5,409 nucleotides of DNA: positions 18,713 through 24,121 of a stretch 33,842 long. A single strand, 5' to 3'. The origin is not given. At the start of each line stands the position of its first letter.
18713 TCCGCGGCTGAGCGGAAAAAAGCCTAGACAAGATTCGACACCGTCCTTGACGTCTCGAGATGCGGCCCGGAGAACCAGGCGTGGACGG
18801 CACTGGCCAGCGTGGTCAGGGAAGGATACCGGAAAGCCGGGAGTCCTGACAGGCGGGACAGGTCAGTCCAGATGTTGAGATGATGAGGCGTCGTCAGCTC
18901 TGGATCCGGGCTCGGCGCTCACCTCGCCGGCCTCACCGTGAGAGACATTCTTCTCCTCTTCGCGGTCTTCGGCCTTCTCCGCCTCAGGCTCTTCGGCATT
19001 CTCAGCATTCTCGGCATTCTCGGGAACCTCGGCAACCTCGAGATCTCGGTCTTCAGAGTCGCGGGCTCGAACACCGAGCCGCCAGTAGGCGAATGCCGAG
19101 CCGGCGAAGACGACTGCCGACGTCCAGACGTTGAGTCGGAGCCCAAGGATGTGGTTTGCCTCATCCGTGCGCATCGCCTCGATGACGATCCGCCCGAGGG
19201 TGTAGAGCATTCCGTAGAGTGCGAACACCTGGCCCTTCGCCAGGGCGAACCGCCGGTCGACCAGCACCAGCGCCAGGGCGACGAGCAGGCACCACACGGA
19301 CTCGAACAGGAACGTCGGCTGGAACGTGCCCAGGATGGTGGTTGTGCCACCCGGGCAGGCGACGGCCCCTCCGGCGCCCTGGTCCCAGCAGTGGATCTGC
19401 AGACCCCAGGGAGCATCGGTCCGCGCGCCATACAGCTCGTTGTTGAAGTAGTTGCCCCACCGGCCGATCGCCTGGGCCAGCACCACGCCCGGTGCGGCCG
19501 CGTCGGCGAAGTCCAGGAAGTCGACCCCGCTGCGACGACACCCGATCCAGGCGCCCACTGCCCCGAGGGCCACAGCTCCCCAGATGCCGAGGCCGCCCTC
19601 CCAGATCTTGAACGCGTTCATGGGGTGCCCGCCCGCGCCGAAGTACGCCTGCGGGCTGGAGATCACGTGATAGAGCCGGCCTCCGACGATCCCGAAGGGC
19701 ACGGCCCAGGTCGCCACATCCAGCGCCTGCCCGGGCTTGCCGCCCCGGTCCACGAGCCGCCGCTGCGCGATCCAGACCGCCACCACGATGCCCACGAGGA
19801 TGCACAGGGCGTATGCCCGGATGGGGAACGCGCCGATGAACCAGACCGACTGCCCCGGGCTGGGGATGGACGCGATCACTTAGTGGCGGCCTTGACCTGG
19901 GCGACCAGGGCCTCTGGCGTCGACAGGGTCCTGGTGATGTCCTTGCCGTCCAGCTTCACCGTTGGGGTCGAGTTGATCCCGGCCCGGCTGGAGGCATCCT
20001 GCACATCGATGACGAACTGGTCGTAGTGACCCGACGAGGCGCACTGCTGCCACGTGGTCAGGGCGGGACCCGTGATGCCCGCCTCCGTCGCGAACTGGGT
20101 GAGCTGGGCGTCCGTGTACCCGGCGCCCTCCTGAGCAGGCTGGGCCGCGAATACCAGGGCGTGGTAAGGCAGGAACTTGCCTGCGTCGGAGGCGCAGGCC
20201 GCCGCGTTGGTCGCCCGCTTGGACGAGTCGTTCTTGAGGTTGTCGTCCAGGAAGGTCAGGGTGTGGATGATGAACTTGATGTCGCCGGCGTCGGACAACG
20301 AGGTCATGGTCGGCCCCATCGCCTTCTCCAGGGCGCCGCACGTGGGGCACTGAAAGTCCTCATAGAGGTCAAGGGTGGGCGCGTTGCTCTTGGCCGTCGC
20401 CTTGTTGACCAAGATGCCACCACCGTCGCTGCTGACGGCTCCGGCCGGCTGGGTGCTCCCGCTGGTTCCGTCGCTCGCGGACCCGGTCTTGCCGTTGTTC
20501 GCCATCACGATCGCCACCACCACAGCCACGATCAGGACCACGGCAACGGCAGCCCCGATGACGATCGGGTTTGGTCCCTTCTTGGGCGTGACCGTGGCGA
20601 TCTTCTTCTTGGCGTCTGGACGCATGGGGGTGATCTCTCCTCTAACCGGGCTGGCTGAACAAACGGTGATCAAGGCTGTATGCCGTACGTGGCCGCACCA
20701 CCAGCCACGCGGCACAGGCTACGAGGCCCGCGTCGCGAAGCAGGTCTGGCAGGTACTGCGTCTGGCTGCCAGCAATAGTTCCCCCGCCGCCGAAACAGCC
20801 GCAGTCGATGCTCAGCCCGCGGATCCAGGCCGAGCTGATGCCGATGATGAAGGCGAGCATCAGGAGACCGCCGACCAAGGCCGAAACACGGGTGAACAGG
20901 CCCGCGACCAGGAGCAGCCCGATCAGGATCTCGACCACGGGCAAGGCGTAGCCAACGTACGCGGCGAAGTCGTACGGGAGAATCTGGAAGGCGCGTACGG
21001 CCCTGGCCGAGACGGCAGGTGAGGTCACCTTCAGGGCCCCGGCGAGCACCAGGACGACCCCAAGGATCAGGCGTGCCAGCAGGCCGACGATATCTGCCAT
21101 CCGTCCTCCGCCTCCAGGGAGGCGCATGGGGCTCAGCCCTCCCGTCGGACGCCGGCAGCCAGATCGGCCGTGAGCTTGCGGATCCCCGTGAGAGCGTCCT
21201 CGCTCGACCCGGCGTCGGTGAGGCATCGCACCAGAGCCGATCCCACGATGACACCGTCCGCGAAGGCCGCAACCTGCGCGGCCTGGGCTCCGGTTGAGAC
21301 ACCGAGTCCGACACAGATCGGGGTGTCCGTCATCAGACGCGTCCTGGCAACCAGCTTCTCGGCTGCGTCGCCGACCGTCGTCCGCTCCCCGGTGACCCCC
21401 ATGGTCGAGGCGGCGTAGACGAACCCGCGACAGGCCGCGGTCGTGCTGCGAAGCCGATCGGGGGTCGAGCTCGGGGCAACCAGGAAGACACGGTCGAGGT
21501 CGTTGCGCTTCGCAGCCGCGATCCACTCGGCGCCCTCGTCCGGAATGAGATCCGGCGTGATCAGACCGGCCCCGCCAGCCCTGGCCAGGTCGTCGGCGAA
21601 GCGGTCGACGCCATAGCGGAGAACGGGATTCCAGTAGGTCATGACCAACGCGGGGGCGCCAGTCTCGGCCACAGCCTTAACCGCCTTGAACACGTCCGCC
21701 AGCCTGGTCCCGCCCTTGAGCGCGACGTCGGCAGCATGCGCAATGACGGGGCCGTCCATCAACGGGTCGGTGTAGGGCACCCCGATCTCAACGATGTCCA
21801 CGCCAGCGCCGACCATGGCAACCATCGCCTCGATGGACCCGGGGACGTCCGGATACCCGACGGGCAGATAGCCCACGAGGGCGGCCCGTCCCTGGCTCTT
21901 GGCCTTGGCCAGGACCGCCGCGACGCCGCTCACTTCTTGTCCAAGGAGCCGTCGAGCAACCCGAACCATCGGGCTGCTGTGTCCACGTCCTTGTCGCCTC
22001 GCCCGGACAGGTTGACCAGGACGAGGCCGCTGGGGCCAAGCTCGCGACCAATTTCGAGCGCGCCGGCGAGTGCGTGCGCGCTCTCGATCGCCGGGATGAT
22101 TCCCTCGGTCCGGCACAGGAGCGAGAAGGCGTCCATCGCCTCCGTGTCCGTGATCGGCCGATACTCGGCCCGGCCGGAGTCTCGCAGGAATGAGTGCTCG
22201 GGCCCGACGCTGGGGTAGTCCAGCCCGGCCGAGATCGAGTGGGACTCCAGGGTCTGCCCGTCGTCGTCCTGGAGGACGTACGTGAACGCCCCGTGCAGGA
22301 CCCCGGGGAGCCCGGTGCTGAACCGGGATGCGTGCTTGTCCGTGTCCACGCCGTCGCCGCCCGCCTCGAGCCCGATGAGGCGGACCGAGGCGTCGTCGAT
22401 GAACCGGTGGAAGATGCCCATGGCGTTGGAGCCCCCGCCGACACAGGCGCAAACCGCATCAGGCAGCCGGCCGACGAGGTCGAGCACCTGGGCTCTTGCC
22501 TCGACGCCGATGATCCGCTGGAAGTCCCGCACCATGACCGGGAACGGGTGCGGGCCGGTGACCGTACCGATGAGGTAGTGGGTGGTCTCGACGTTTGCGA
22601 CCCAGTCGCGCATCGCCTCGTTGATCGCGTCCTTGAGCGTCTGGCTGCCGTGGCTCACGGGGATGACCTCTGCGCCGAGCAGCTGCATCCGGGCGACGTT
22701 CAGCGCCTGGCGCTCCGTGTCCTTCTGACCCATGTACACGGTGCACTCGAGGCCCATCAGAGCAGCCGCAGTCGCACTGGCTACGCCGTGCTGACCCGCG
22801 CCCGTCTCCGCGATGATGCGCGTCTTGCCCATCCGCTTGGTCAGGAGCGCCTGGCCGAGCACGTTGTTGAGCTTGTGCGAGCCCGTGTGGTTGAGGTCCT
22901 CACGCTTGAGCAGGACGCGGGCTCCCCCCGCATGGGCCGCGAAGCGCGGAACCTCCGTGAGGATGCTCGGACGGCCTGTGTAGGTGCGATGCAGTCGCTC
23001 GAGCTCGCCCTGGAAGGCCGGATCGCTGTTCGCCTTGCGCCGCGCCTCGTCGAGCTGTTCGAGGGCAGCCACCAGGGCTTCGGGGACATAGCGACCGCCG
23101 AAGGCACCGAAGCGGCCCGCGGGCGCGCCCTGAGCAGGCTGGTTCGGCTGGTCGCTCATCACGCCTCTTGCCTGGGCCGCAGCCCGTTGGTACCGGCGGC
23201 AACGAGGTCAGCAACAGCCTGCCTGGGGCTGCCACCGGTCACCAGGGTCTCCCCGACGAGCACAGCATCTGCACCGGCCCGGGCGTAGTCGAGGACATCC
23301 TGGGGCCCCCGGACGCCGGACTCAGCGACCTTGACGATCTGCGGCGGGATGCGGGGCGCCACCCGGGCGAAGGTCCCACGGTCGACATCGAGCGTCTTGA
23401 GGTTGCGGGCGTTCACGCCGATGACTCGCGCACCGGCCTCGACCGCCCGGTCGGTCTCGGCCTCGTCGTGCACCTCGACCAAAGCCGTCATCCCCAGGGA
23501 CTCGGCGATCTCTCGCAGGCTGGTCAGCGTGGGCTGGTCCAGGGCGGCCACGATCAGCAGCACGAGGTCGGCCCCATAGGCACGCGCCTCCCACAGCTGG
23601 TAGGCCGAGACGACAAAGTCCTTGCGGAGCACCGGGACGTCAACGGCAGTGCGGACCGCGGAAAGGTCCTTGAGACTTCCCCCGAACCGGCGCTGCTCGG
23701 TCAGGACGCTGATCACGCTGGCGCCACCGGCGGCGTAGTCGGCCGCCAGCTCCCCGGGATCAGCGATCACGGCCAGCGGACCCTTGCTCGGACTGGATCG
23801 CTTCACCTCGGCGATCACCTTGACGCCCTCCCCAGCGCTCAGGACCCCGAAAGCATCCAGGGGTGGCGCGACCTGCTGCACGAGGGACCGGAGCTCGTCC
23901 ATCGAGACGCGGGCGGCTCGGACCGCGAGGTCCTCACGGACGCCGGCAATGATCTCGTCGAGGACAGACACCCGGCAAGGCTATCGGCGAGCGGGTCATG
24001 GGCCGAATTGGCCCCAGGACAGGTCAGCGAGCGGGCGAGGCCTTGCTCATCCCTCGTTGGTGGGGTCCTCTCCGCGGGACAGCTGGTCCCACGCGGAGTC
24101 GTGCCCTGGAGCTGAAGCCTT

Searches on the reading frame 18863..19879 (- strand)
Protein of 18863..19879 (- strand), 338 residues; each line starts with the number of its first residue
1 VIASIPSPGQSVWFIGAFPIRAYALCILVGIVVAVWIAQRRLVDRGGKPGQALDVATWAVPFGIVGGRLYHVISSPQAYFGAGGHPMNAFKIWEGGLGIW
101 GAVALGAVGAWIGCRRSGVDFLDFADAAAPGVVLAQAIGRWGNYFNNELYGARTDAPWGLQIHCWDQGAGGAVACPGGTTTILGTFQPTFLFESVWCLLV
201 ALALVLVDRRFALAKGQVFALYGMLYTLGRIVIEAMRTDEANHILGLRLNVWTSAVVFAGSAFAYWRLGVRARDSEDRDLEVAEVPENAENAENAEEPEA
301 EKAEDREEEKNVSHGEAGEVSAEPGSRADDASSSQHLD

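Call 36: search_protein_families(library=pfam, proteins=[window:18863-19879:-], max_evalue=0.001)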
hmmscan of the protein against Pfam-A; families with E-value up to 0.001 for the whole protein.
window:18863-19879:- (338 aa): 1 family
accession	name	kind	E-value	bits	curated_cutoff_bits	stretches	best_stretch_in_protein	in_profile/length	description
PF01790.23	LGT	-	4e-65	219.9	24.9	1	12-266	3-239/240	Prolipoprotein diacylglyceryl transferase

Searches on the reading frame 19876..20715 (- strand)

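Call 36: search_protein_families(library=pfam, proteins=[window:19876-20715:-], max_evalue=0.001)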
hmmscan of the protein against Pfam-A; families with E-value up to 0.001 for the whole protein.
window:19876-20715:- (279 aa): 1 family
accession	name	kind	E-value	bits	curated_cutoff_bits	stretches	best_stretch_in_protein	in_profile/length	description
PF13462.12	Thioredoxin_4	-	2.5e-21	77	23.2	1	111-275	12-164/165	Thioredoxin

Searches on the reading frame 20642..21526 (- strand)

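Call 36: search_protein_families(library=pfam, proteins=[window:20642-21526:-], max_evalue=0.001)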
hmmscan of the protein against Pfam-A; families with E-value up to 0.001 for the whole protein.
window:20642-21526:- (294 aa): 2 families
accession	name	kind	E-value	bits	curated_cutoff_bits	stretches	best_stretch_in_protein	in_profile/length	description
PF07291.16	MauE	-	8.3e-27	94.5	27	1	146-277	3-127/128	Methylamine utilisation protein MauE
PF07681.17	DoxX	-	1.3e-09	39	23.6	1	149-228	3-81/85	DoxX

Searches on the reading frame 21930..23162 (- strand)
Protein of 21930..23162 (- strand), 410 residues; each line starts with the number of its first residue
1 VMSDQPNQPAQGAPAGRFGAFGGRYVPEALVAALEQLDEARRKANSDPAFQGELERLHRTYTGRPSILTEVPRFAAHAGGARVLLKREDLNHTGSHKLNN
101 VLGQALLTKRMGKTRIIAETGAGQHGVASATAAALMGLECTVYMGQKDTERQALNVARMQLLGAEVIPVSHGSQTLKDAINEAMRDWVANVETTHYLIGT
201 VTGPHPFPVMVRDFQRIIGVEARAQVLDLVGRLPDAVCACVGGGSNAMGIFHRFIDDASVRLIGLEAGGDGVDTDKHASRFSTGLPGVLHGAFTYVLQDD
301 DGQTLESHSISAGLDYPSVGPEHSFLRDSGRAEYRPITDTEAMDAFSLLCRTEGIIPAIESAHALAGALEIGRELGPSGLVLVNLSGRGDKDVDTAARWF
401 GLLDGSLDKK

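Call 36: search_protein_families(library=pfam, proteins=[window:21930-23162:-], max_evalue=0.001)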
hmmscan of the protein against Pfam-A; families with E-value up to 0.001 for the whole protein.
window:21930-23162:- (410 aa): 1 family
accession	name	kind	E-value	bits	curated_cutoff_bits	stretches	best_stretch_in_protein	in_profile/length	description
PF00291.31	PALP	-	3.9e-43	148.3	35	1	63-387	5-295/295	Pyridoxal-phosphate dependent enzyme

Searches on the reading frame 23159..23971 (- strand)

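Call 37: search_protein_families(library=pfam, proteins=[window:23159-23971:-], max_evalue=0.001)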
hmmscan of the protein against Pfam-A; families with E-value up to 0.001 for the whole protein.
window:23159-23971:- (270 aa): 2 families
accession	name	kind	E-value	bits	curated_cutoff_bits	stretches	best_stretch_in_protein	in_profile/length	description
PF00218.27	IGPS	-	1e-78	264.5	27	1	4-256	1-254/254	Indole-3-glycerol phosphate synthase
PF01070.24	FMN_dh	-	0.00062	19.3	24.9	0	148-246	206-308/350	FMN-dependent dehydrogenase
